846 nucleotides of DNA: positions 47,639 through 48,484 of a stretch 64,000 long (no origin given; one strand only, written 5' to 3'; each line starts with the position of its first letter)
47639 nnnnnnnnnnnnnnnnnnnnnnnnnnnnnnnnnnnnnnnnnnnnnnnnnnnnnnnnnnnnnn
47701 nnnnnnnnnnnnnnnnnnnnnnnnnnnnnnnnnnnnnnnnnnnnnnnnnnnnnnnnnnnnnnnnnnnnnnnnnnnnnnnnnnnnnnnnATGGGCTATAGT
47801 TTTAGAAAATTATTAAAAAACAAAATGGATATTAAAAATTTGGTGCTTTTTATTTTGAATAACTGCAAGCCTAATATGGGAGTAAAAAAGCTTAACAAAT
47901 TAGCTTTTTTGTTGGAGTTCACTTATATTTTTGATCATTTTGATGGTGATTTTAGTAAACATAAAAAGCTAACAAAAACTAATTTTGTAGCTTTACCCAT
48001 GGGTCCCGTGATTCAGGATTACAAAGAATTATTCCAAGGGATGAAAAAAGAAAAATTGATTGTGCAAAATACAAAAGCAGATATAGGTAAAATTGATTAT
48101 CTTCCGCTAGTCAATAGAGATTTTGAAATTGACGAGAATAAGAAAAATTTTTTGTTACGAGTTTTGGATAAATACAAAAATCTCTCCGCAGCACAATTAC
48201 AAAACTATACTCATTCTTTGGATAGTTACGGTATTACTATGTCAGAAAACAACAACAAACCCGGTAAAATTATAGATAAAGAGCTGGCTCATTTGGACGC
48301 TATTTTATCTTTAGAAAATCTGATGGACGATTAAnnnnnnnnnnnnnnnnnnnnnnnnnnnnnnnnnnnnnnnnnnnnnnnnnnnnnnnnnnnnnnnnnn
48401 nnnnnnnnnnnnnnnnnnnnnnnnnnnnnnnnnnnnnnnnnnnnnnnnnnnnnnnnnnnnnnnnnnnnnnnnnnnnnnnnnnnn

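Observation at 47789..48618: Putative Panacea-domain antitoxin + small RelE/HigB-like toxin pair wedged between icd and pheT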

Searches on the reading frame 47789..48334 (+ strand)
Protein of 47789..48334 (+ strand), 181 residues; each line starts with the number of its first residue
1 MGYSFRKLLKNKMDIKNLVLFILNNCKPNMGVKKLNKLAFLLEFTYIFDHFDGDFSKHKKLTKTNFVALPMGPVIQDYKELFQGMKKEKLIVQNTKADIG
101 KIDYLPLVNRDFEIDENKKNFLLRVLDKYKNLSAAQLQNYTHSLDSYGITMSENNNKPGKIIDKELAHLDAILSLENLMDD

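Call 3: search_protein_families(library=pfam, proteins=[window:47789-48334:+], max_evalue=1)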
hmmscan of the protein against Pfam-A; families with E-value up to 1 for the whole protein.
window:47789-48334:+ (181 aa): 2 families
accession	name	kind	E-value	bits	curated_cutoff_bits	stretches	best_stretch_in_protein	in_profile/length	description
PF13274.11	SocA_Panacea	-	7.9e-12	46.5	25.7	1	57-144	16-109/113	Antitoxin SocA-like, Panacea domain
PF25426.1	AAA_lid_BCS1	-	0.062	13.7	27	1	113-140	16-43/60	Mitochondrial chaperone BCS1-like, ATPase lid domain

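Call 4: search_protein_families(library=ncbifam, proteins=[window:47789-48334:+], max_evalue=1)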
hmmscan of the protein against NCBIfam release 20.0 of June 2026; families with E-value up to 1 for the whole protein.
window:47789-48334:+ (181 aa): 1 family
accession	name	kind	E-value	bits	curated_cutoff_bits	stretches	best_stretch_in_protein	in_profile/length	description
NF047745.1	SocA_antitoxin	equivalog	0.00079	19.2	190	1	56-146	40-127/176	type VI toxin-antitoxin system SocA family antitoxin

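Call 5: search_protein_families(library=padloc, proteins=[window:47789-48334:+], max_evalue=1)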
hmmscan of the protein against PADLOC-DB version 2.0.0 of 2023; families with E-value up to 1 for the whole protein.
window:47789-48334:+ (181 aa): 0 families

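Call 6: search_protein_families(library=phrogs, proteins=[window:47789-48334:+], max_evalue=1)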
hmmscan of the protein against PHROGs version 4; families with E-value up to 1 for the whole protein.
window:47789-48334:+ (181 aa): 2 families
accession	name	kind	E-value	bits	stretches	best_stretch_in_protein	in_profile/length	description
phrog_1281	-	unknown function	1.3e-12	48.8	1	11-163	6-142/195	-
phrog_10390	-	unknown function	2e-07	31.8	1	56-151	184-274/299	-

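Call 40: list_cluster_members(proteins=[window:47789-48331:+, window:48340-48615:+, window:48651-51113:+])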
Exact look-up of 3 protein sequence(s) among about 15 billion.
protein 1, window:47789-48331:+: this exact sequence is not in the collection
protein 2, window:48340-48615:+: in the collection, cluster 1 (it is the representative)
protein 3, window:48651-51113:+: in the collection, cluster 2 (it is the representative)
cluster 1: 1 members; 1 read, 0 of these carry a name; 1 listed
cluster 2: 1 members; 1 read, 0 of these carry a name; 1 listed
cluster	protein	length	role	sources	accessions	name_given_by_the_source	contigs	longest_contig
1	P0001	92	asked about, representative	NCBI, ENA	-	-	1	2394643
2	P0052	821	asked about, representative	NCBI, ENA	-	-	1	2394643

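Call 42: find_homologous_proteins(query=window:47825-48331:+, max_evalue=0.00001)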
Query window:47825-48331:+ (169 aa): 35 proteins with E <= 0.00001 among 105 candidates.
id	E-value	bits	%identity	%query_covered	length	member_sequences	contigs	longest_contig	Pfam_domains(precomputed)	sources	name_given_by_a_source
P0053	3.7e-93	328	91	100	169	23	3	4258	PF13274.12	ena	-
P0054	8.5e-93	327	100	90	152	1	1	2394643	PF13274.12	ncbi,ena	-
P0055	3.9e-65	237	84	84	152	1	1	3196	PF13274.12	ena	-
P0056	6.9e-54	200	89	64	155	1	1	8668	-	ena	-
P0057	4.4e-48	181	75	72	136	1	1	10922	PF13274.12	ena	-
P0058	9.1e-45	171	56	90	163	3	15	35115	PF13274.12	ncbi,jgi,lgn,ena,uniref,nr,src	ncbi:MAG: hypothetical protein A2V81_00515 [Candidatus Abawacabacteria bacterium RBG_16_42_10]|unire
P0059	8.0e-43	164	55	90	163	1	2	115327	PF13274.12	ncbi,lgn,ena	-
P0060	1.2e-41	160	53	90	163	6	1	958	PF13274.12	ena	-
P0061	2.8e-41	159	54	90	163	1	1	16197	PF13274.12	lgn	-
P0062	3.4e-41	159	53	90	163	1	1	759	PF13274.12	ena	-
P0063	8.1e-41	158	54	90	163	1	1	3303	PF13274.12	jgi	jgi:uncharacterized phage-associated protein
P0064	1.1e-40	157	53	90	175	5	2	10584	PF13274.12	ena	-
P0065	1.7e-40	157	53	90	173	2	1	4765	PF13274.12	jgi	jgi:uncharacterized phage-associated protein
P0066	2.8e-40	156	52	89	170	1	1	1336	PF13274.12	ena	-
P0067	3.3e-40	156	53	90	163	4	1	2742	PF13274.12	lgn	-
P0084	1.2e-33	134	48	96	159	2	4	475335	PF13274.12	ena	-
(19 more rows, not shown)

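Call 50: find_encoding_contigs(protein=P0058, flank=2500, max_places=4)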
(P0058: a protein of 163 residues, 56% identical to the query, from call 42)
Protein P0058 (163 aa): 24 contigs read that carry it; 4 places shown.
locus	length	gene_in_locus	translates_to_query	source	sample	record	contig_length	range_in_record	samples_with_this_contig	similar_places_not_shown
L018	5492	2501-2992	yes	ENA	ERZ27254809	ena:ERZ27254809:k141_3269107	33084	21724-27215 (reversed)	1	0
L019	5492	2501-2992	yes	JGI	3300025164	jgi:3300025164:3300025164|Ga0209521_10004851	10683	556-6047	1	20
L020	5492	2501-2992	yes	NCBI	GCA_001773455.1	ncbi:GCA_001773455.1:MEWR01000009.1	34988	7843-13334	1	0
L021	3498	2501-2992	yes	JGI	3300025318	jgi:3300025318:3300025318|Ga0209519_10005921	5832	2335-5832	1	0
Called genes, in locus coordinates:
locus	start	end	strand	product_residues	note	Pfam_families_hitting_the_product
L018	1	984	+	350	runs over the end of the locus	PF02016:Peptidase_S66, PF17676:Peptidase_S66C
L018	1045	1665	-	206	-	PF00300:His_Phos_1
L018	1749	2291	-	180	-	-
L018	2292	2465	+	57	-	-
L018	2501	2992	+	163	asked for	PF13274:SocA_Panacea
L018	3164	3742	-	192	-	-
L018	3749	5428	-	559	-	-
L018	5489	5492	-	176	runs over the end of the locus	PF08922:DUF1905, PF13376:OmdA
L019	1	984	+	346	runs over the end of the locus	PF02016:Peptidase_S66, PF17676:Peptidase_S66C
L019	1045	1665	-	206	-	PF00300:His_Phos_1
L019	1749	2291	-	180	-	-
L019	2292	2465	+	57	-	-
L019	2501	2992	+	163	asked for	PF13274:SocA_Panacea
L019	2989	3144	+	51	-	-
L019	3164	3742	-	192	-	-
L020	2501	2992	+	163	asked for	PF13274:SocA_Panacea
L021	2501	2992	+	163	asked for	PF13274:SocA_Panacea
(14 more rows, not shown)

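Call 51: find_encoding_contigs(protein=P0084, flank=2500, max_places=3)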
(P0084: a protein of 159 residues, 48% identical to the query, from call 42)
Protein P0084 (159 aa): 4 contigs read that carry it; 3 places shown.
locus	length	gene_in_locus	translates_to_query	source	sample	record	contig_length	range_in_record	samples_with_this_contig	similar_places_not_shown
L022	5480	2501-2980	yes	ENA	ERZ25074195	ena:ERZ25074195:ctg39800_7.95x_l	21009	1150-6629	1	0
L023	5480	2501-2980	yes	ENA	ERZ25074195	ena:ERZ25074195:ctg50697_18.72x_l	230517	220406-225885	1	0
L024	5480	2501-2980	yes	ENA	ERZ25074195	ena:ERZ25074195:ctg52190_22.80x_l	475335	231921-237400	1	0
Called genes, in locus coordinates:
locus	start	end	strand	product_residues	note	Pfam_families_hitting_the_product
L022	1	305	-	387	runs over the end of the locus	-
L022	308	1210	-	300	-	-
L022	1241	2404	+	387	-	PF13439:Glyco_transf_4, PF13579:Glyco_trans_4_4 (weak), PF20706:GT4-conflict, PF00534:Glycos_transf_1, PF13692:Glyco_trans_1_4, PF13524:Glyco_trans_1_2 (weak)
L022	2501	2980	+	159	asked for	PF13274:SocA_Panacea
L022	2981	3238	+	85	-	-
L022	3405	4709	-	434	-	-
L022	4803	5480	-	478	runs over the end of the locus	PF02874:ATP-synt_ab_N, PF00006:ATP-synt_ab, PF22919:ATP-synt_VA_C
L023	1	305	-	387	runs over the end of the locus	-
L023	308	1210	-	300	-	-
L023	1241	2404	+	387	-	PF13439:Glyco_transf_4, PF13579:Glyco_trans_4_4 (weak), PF20706:GT4-conflict, PF00534:Glycos_transf_1, PF13692:Glyco_trans_1_4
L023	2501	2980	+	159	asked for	PF13274:SocA_Panacea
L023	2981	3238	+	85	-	-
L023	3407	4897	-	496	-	-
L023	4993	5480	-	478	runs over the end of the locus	PF02874:ATP-synt_ab_N, PF00006:ATP-synt_ab, PF22919:ATP-synt_VA_C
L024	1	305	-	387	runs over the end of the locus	-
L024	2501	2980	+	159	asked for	PF13274:SocA_Panacea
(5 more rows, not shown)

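Call 64: find_homologous_proteins(query=P0052, max_evalue=1e-50)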
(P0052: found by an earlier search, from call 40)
Query P0052 (821 aa): 7929 proteins with E <= 1e-50 among 8000 candidates; the best 120 are listed.
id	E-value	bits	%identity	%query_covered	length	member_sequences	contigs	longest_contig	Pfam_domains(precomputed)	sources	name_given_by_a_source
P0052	0.0e+0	1853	100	100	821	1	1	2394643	PF03483.23,PF03147.20,PF03484.22,PF17759.7,PF01588.27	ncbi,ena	-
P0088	0.0e+0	1174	85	75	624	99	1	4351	PF03483.23,PF03484.22,PF17759.7,PF01588.27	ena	-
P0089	0.0e+0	1070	59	100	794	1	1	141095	PF03483.23,PF03147.20,PF03484.22,PF17759.7,PF01588.27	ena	-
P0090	0.0e+0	1054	59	100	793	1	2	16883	PF03483.23,PF03147.20,PF03484.22,PF17759.7,PF01588.27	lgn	-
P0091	3.9e-283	960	55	100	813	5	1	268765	PF03483.23,PF03147.20,PF03484.22,PF17759.7,PF01588.27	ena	-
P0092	2.9e-280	950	56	100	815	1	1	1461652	PF03483.23,PF03147.20,PF03484.22,PF17759.7,PF01588.27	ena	-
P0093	1.8e-276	938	78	69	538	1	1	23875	PF03483.23,PF03147.20,PF03484.22,PF17759.7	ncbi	-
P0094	1.0e-230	786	76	59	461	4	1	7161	PF03483.23,PF03147.20,PF03484.22,PF17759.7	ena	-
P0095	2.0e-220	752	46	100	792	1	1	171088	PF03483.23,PF03147.20,PF03484.22,PF17759.7,PF01588.27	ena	-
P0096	2.0e-205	703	50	84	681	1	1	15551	PF03483.23,PF03147.20,PF03484.22,PF17759.7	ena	-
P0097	2.0e-200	686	43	100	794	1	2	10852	PF03483.23,PF03147.20,PF03484.22,PF17759.7,PF01588.27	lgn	-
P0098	1.9e-199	683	43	100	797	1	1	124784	PF03483.23,PF03147.20,PF03484.22,PF17759.7,PF01588.27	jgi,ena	-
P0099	2.1e-198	680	43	100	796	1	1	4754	PF03483.23,PF03147.20,PF03484.22,PF17759.7,PF01588.27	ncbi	-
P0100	2.0e-197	676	43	100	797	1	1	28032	PF03483.23,PF03147.20,PF03484.22,PF17759.7,PF01588.27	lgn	-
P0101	2.3e-197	676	43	100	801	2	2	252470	PF03483.23,PF03147.20,PF03484.22,PF17759.7,PF01588.27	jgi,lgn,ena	-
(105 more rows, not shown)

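Call 65: find_encoding_contigs(protein=P0089, flank=5000, max_places=2)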
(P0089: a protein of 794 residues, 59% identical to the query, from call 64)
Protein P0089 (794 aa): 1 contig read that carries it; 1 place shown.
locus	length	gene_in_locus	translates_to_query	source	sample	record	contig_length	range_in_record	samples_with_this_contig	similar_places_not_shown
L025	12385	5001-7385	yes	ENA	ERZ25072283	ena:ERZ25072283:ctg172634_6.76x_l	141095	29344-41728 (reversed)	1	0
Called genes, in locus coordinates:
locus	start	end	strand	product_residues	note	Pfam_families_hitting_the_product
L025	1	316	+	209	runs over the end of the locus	-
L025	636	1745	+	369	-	PF08240:ADH_N, PF00107:ADH_zinc_N, PF13602:ADH_zinc_N_2 (weak)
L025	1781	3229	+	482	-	PF01425:Amidase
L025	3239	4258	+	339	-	PF02912:Phe_tRNA-synt_N, PF01409:tRNA-synt_2d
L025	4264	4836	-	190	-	PF01048:PNP_UDP_1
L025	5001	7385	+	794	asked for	PF01588:tRNA_bind, PF03483:B3_4, PF03484:B5, PF17759:tRNA_synthFbeta, PF03147:FDX-ACB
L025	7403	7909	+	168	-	PF13302:Acetyltransf_3, PF13420:Acetyltransf_4, PF00583:Acetyltransf_1, PF13673:Acetyltransf_10, PF13508:Acetyltransf_7, PF08445:FR47 (faint)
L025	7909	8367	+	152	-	PF03473:MOSC (weak)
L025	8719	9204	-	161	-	-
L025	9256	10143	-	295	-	PF00528:BPD_transp_1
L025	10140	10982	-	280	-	PF00497:SBP_bac_3, PF10613:Lig_chan-Glu_bd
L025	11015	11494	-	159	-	PF00528:BPD_transp_1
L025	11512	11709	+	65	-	-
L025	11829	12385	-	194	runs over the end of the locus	PF00535:Glycos_transf_2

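Call 66: find_encoding_contigs(protein=P0092, flank=5000, max_places=2)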
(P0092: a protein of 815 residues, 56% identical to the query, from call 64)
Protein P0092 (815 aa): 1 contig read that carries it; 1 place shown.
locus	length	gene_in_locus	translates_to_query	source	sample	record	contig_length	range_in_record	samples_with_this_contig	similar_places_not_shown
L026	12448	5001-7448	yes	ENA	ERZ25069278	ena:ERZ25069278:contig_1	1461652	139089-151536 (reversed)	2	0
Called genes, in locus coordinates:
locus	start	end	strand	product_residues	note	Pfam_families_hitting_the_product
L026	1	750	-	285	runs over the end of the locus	PF00497:SBP_bac_3, PF10613:Lig_chan-Glu_bd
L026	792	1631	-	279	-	PF00528:BPD_transp_1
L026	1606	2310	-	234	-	PF00535:Glycos_transf_2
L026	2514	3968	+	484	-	PF01425:Amidase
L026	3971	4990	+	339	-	PF02912:Phe_tRNA-synt_N, PF01409:tRNA-synt_2d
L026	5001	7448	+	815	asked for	PF01588:tRNA_bind, PF03483:B3_4, PF03484:B5, PF17759:tRNA_synthFbeta, PF03147:FDX-ACB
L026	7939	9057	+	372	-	PF00266:Aminotran_5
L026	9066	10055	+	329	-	PF02885:Glycos_trans_3N, PF00591:Glycos_transf_3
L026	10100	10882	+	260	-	PF00218:IGPS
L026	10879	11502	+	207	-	PF00697:PRAI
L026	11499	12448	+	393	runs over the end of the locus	PF00291:PALP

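Call 67: predict_structure(alignment_id=A6)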
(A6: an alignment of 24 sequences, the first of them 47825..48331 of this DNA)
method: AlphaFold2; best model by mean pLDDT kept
length: 169 residues; sequences in the alignment: 24
mean_pLDDT: 87.6   pTM: 0.86
mean pLDDT of the five models: 87.6, 87.5, 87.3, 78.2, 75.6
residues with pLDDT >= 90: 102; 70-90: 51; 50-70: 9; < 50: 7
segments of 3 or more residues with pLDDT < 50: 163-169
pLDDT, mean of each block of 10 residues (from residue 1): 96 92 96 87 75 92 96 97 85 92 93 94 92 88 87 77 45
secondary structure, 60 per line:
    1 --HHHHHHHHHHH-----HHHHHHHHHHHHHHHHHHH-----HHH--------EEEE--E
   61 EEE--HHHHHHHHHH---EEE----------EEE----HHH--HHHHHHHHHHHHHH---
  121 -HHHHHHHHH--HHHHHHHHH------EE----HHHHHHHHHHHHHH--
elements in order: H3-13 H19-37 E54-57 E60-63 H66-75 E79-81 E92-94 H104-117 H122-130 H133-141 H154-167

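Call 72: fold_search(model_id=the predicted structure, library=pdb)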
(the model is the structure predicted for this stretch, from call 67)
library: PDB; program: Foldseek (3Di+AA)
matches with E <= 10: 475; with E <= 0.001: 0
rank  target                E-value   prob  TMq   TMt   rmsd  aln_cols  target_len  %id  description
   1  6hix_BN               2.4e-01  0.30  0.30  0.25  13.4       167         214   11  Cryo-EM structure of the Trypanosoma brucei mitochondrial ribosome - This entry contains the large mitoribosomal subu (released 2018-09-26)
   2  6hiv_BN               2.4e-01  0.28  0.29  0.23  13.8       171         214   12  Cryo-EM structure of the Trypanosoma brucei mitochondrial ribosome - This entry contains the complete mitoribosome (released 2018-10-03)
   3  8xt8_B                3.8e-01  0.44  0.28  0.32  10.6       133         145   16  Clostridioides difficile MarR (WP_003434724) with Hg-bound (released 2024-11-20)
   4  1j0r_B                3.8e-01  0.12  0.21  0.27  13.7       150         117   13  Crystal structure of the replication termination protein mutant C110S (released 2003-11-20)
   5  7tjj_A                4.1e-01  0.25  0.26  0.11  10.2       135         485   10  S. cerevisiae ORC bound to 84 bp ARS1 DNA and Cdc6 (state 1) with docked Orc6 N-terminal domain (released 2022-10-05)
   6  3hrm_B                4.6e-01  0.41  0.28  0.34  11.3       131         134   11  Crystal structure of Staphylococcus aureus protein SarZ in sulfenic acid form (released 2009-07-07)
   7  7aih_Ap               4.9e-01  0.23  0.31  0.26  12.6       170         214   14  The Large subunit of the Kinetoplastid mitochondrial ribosome (released 2021-04-28)
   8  8xt8_D                4.9e-01  0.18  0.17  0.20   9.8        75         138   23  Clostridioides difficile MarR (WP_003434724) with Hg-bound (released 2024-11-20)
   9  5zr1_A                5.2e-01  0.23  0.27  0.11  10.3       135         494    9  Saccharomyces Cerevisiae Origin Recognition Complex Bound to a 72-bp Origin DNA containing ACS and B1 element (released 2018-07-11)
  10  3gfj                  5.2e-01  0.18  0.18  0.21  15.0       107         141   12  Crystal structure of the ST1710 mutant (R89A) protein (released 2009-08-25)
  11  8xu0_B                5.5e-01  0.21  0.18  0.22   9.8        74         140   20  Clostridioides difficile MarR (WP_003434724) with salicylate (released 2024-11-20)
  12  5v8f_A                5.5e-01  0.20  0.25  0.12  10.0       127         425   10  Structural basis of MCM2-7 replicative helicase loading by ORC-Cdc6 and Cdt1 (released 2017-05-10)
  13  7tjh_A                6.2e-01  0.23  0.27  0.11  10.1       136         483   10  S. cerevisiae ORC bound to 84 bp ARS1 DNA and Cdc6 (state 1) with flexible Orc6 N-terminal domain (released 2022-10-05)
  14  9gjp_A                6.6e-01  0.16  0.25  0.33   9.9       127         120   12  OCCM maturation intermediate stalled with an Arginine Finger mutation in Mcm5: Conformer 2 (released 2025-03-05)
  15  7mca_A                7.0e-01  0.20  0.27  0.11  11.0       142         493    9  Structure of the S. cerevisiae origin recognition complex bound to the replication initiator Cdc6 and the ARS1 origin  (released 2021-06-02)
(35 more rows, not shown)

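Call 78: search_dna_similar(query=window:47825-48331:+, collection=phages, mode=protein, max_evalue=0.00001, max_rows=10)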
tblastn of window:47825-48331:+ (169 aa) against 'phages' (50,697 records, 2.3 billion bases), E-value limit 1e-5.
No match.
